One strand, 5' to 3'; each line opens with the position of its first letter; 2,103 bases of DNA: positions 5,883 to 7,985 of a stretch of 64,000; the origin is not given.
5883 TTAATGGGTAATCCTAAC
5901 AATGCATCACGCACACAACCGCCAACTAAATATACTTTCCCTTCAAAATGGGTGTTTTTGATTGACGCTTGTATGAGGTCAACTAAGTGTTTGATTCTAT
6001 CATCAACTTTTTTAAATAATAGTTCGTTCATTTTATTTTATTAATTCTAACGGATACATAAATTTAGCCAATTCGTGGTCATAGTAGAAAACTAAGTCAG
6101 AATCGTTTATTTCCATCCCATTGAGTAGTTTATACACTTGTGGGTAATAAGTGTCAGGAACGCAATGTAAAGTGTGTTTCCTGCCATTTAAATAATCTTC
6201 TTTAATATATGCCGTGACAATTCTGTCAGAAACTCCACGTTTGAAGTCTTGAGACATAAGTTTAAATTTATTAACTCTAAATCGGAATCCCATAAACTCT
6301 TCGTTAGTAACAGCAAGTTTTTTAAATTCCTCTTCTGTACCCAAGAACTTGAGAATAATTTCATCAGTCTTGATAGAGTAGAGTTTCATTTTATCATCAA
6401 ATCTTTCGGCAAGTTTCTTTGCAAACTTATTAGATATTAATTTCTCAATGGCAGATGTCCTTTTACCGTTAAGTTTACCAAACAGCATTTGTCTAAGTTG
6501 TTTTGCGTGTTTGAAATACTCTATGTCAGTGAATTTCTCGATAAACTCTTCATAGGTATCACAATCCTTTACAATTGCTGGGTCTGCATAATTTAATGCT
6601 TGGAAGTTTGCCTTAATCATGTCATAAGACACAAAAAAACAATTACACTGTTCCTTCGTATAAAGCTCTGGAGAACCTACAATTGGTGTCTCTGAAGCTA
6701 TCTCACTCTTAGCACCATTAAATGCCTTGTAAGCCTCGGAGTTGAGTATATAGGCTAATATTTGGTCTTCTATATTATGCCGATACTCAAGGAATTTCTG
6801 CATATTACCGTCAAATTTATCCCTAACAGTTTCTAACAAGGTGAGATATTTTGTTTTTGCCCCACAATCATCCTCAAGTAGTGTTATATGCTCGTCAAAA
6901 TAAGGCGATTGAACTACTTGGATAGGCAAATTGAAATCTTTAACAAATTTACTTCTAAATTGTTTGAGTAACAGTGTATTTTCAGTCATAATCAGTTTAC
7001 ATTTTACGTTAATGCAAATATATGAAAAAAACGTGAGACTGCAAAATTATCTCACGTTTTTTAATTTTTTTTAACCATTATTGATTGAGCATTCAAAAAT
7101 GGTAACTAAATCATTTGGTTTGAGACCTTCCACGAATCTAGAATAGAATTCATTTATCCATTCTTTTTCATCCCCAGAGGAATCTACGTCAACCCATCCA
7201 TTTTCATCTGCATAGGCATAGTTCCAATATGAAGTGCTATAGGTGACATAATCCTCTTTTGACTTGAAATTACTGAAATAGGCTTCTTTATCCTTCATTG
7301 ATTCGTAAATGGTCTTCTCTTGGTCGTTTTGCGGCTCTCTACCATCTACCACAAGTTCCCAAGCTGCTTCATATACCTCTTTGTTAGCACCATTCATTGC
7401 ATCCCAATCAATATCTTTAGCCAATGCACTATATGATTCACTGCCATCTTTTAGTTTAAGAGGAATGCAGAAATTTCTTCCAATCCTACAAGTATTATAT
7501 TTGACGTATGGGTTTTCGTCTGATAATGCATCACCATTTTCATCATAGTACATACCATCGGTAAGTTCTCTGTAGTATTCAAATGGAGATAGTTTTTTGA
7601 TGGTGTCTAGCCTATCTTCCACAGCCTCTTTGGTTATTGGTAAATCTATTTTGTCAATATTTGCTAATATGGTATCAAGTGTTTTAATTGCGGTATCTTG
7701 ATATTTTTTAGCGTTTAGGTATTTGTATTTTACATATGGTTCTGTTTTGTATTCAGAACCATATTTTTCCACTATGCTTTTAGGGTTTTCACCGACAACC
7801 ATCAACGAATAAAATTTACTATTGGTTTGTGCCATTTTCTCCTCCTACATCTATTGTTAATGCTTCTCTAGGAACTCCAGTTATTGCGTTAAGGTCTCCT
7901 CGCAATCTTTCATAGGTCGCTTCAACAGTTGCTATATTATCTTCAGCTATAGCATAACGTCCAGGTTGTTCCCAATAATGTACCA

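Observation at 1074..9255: tRNA repair/maintenance module: RNA ligase plus CCA-adding enzyme plus phosphoesterase, with PTH2-like, EndoV-like and HAD-like genes elsewhere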

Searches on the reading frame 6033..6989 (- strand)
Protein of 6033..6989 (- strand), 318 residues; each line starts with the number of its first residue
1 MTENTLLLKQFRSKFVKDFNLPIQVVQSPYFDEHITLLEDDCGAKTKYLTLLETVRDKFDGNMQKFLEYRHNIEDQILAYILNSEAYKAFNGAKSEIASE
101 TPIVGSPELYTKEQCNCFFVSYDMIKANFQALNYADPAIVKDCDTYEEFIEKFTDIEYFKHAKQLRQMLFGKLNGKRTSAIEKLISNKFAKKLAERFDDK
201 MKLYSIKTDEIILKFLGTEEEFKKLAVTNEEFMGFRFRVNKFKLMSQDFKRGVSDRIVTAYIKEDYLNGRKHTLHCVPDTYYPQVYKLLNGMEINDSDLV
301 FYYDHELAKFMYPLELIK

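Call 4: search_protein_families(library=pfam, proteins=[window:6033-6989:-], max_evalue=0.1)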
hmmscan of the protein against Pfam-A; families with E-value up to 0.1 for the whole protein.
window:6033-6989:- (318 aa): 1 family
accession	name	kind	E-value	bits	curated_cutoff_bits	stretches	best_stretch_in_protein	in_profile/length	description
PF23944.1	DUF7278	-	0.032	15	27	0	47-78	1-32/70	Profilin-like domain of unknown function (DUF7278)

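Call 5: search_protein_families(library=phrogs, proteins=[window:6033-6989:-], max_evalue=0.01)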
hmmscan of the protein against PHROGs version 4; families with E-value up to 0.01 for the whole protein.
window:6033-6989:- (318 aa): 0 families

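Call 12: search_protein_families(library=ncbifam, proteins=[window:6033-6989:-], max_evalue=0.1)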
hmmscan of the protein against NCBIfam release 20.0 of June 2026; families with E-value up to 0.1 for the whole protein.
window:6033-6989:- (318 aa): 1 family
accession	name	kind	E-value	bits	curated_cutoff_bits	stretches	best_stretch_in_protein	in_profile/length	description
TIGR00502.1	nagB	equivalog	0.037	13.3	236.9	1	106-159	81-134/259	glucosamine-6-phosphate deaminase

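Call 57: find_homologous_proteins(query=window:6033-6989:-, max_evalue=0.001)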
Query window:6033-6989:- (318 aa): 245 proteins with E <= 0.001 among 1061 candidates; the best 120 are listed.
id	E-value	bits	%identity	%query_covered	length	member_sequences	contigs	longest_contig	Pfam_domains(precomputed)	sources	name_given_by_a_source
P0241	1.5e-206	703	99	100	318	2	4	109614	-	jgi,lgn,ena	jgi:hypothetical protein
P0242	1.2e-182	625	88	100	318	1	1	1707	-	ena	-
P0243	3.9e-179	613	86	100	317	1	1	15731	-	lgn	-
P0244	2.7e-177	607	86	100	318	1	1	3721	-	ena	-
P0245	3.9e-177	606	85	100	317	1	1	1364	-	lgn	-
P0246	5.2e-177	606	86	100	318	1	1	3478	-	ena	-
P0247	1.4e-176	605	86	100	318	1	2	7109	-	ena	-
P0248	1.8e-176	604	85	100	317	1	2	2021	-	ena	-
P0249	2.4e-176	604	85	100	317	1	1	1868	-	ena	-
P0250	2.7e-176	604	85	100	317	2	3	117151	-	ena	-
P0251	4.1e-176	603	85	100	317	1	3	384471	-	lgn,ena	-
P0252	4.7e-176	603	85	100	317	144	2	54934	-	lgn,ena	-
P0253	7.9e-176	602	85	100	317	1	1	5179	-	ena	-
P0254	1.4e-175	601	84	100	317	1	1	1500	-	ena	-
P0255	5.6e-175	599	85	100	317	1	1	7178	-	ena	-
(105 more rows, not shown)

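Call 60: search_solved_structures(query=A4, max_evalue=10, show_alignments=2)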
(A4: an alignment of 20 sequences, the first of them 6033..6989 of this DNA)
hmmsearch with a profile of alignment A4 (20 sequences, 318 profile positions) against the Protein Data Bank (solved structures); distinct sequences matched with E-value up to 10: 7.
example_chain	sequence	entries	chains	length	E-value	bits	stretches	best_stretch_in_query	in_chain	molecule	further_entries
4v7h_AC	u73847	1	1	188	1.1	11.8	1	48-154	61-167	40S ribosomal protein S3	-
4v4b_AC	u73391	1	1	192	1.2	11.7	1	48-154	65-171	40S ribosomal protein S3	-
4v92_BD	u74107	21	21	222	1.8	11.1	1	49-154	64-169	US3 | 40S ribosomal protein S3 | RPS3 isoform 1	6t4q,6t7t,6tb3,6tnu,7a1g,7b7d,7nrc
4uer_C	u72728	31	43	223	1.8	11.1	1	49-154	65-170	US3 | 40S ribosomal protein S3 | Small ribosomal subunit protein uS3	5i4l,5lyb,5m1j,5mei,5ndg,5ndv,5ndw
4u3m_S3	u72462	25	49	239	2.1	10.9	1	49-154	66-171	40S ribosomal protein S3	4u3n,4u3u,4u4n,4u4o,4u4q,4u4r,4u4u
3j6x_S3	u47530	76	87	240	2.2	10.9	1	49-154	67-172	40S ribosomal protein S3 | 40S ribosomal protein rpS3 (S3p) | uS3 (yeast S3)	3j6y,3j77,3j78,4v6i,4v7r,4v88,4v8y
4bsz_A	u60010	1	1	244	2.2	10.8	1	49-154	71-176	40S RIBOSOMAL PROTEIN S3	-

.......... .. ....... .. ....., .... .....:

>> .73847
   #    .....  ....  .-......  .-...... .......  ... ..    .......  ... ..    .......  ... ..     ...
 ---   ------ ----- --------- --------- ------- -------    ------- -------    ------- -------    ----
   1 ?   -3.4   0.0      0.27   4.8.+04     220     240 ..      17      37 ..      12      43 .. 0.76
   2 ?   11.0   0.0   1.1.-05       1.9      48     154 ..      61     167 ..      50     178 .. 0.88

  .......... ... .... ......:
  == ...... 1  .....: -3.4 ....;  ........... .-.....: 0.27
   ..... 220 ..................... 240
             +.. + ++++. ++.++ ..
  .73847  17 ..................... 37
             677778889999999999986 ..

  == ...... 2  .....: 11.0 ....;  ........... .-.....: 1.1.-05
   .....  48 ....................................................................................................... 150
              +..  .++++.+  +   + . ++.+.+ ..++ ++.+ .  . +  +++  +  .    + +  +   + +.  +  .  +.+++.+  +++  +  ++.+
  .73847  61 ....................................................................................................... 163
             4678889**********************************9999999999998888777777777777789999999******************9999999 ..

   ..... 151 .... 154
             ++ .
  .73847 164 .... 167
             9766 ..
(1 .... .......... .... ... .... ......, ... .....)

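Call 68: predict_structure(alignment_id=A4)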
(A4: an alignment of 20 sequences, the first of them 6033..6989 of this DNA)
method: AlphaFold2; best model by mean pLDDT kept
length: 318 residues; sequences in the alignment: 20
mean_pLDDT: 92.8   pTM: 0.86
mean pLDDT of the five models: 92.8, 91.7, 91.8, 89.4, 81.5
residues with pLDDT >= 90: 270; 70-90: 45; 50-70: 2; < 50: 1
segments of 3 or more residues with pLDDT < 50: none
pLDDT, mean of each block of 10 residues (from residue 1): 80 95 92 93 94 97 96 96 95 80 88 97 95 95 96 96 91 89 94 90 94 96 95 96 97 89 94 92 94 93 91 91
secondary structure, 60 per line:
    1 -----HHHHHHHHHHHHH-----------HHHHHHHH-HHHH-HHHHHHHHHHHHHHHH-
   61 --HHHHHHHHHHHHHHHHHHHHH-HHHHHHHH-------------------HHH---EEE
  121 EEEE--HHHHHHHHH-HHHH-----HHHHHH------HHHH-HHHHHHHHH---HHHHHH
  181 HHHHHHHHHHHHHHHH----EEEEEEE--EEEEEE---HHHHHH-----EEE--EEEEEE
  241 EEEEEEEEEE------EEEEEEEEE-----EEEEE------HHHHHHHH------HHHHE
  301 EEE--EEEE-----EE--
elements in order: H6-18 H30-37 H39-42 H44-59 H63-83 H85-92 E118-124 H127-135 H137-140 H146-151 H158-161 H163-171 H175-196 E201-207 E210-215 H219-224 E230-232 E235-250 E257-265 E271-275 H282-289 H296-299 E300-303 E306-309

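Call 71: fold_search(model_id=the predicted structure, library=pdb)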
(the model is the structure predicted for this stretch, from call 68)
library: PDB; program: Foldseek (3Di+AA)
matches with E <= 10: 366; with E <= 0.001: 0
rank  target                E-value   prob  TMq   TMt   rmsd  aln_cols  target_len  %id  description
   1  9mj5_S                3.0e-03  0.94  0.32  0.15  15.4       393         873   12  Catalytic domain of human DNA polymerase alpha in complex with DNA and RPA (released 2025-02-19)
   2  4q5v_A                3.7e-03  0.95  0.32  0.15  15.3       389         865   14  Crystal structure of the catalytic core of human DNA polymerase alpha in ternary complex with an RNA-primed DNA templa (released 2014-11-26)
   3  8t3x_A                5.4e-03  0.97  0.39  0.20  11.7       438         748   10  TNA polymerase, closed ternary (released 2024-08-28)
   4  8g9l_A                7.4e-03  0.90  0.34  0.16  16.1       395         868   13  DNA initiation subcomplex of Xenopus laevis DNA polymerase alpha-primase (released 2023-04-12)
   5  5iud_A                9.7e-03  0.90  0.34  0.16  15.0       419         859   12  Human DNA polymerase alpha in binary complex with a DNA:DNA template-primer (released 2016-04-13)
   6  6as7_A                1.0e-02  0.84  0.31  0.15  15.4       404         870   12  CRYSTAL STRUCTURE OF THE CATALYTIC CORE OF HUMAN DNA POLYMERASE ALPHA IN TERNARY COMPLEX WITH AN DNA-PRIMED DNA TEMPLA (released 2018-03-14)
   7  5iud_J                2.3e-02  0.84  0.33  0.16  14.9       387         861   13  Human DNA polymerase alpha in binary complex with a DNA:DNA template-primer (released 2016-04-13)
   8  1wn7                  2.4e-02  0.85  0.37  0.20  12.8       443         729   11  Crystal structure of archaeal family B DNA polymerase mutant (released 2005-08-02)
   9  4fyd_A                2.6e-02  0.87  0.34  0.17  12.1       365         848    9  Crystal structure of yeast DNA polymerase alpha bound to DNA/RNA and dGTP (released 2013-02-27)
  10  4n56_A                3.3e-02  0.35  0.21  0.15  18.5       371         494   10  Binary complex structure of Klenow fragment of Taq DNA polymerase I707L mutant (Cs3C KlenTaq) with DNA (released 2015-01-21)
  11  5h12                  3.6e-02  0.69  0.34  0.18  13.7       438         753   12  Crystal structure of Deep Vent DNA Polymerase (released 2017-01-25)
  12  8s87                  3.8e-02  0.72  0.34  0.18  14.8       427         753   12  KOD-H4 DNA polymerase mutant - apo structure (released 2024-11-13)
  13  1qqc                  4.5e-02  0.47  0.31  0.17  15.7       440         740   10  CRYSTAL STRUCTURE OF AN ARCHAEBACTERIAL DNA POLYMERASE D.TOK (released 1999-10-14)
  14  9e8z_H                4.5e-02  0.44  0.21  0.22  14.5       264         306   11  4-component structure of retron Ec83 (released 2025-07-02)
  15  3k5n_A                5.2e-02  0.51  0.30  0.16  15.3       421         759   11  Crystal structure of E.coli Pol II-abasic DNA binary complex (released 2010-02-02)
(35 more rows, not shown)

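Call 83: search_dna_similar(query=window:6033-6989:-, collection=phages, mode=protein, max_rows=20, max_evalue=0.001)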
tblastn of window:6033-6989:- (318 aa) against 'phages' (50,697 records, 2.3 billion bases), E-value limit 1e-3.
Records with a match: 3; places in all: 3; records where one place covers at least 80% of the query: 2.
Best place of each record, by identity: <60% 3.
By first word of the organism name: Salicola 1; Bacteriophage 1; uncultured 1.
By host as written in the record: - 2; Salicola sp. PV4 1.
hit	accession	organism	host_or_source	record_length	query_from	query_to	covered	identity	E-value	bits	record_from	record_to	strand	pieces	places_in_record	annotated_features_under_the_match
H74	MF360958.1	Salicola phage SCTP-2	Salicola sp. PV4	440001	7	310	96%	29.1%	3e-20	97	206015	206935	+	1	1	208: hypothetical protein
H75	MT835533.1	Bacteriophage sp.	human fecal samples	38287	10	310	95%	27.5%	7e-19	93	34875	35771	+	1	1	record has no annotation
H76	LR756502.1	uncultured phage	metagenomic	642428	52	244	61%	23.2%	7e-8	60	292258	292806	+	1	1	record has no annotation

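Call 84: get_annotated_region(hit=H74, flank=5000)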
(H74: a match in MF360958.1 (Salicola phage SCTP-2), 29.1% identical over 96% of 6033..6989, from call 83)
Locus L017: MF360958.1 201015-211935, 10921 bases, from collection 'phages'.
description: Salicola phage SCTP-2, complete genome.
organism: Salicola phage SCTP-2 (NCBI taxid 2015814)
taxonomy: Viruses; Duplodnaviria; Heunggongvirae; Uroviricota; Caudoviricetes
host: Salicola sp. PV4; source: solar saltern; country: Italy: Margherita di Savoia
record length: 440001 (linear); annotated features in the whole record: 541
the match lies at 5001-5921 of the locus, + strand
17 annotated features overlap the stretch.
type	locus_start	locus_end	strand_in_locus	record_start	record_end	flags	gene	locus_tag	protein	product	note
CDS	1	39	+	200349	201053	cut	201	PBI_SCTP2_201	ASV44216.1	hypothetical protein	-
CDS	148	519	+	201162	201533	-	202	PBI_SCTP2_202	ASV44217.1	hypothetical protein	-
CDS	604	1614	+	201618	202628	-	203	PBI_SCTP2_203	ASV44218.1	hypothetical protein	-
CDS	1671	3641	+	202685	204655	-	204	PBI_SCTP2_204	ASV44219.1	hypothetical protein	-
CDS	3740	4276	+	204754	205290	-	205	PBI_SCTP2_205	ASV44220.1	hypothetical protein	-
CDS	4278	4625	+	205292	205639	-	206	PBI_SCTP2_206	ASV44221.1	hypothetical protein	-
CDS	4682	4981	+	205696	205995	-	207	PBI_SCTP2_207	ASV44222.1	hypothetical protein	-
CDS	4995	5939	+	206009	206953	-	208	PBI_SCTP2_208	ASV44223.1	hypothetical protein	-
CDS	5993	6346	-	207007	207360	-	209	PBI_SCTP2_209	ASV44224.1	hypothetical protein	-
CDS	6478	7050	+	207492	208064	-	210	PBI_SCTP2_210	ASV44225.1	hypothetical protein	-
CDS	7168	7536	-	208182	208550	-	211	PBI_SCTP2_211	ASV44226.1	hypothetical protein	-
CDS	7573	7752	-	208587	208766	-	212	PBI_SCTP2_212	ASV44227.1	hypothetical protein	-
CDS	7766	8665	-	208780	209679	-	213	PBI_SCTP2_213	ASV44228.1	hypothetical protein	-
CDS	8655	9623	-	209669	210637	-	214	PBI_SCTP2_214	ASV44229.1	hypothetical protein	-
CDS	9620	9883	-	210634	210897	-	215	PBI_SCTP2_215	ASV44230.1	hypothetical protein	-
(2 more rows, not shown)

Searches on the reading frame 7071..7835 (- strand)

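Call 4: search_protein_families(library=pfam, proteins=[window:7071-7835:-], max_evalue=0.1)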
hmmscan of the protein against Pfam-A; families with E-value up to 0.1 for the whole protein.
window:7071-7835:- (254 aa): 0 families

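Call 5: search_protein_families(library=phrogs, proteins=[window:7071-7835:-], max_evalue=0.01)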
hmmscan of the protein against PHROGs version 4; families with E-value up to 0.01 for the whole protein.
window:7071-7835:- (254 aa): 2 families
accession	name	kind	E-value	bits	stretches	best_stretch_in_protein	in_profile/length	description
phrog_7985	-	unknown function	0.0011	20.2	0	75-102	6-33/64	-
phrog_710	-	unknown function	0.0067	17.7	0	159-177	50-68/79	-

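Call 12: search_protein_families(library=ncbifam, proteins=[window:7071-7835:-], max_evalue=0.1)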
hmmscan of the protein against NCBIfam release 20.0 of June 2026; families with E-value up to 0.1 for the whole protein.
window:7071-7835:- (254 aa): 0 families
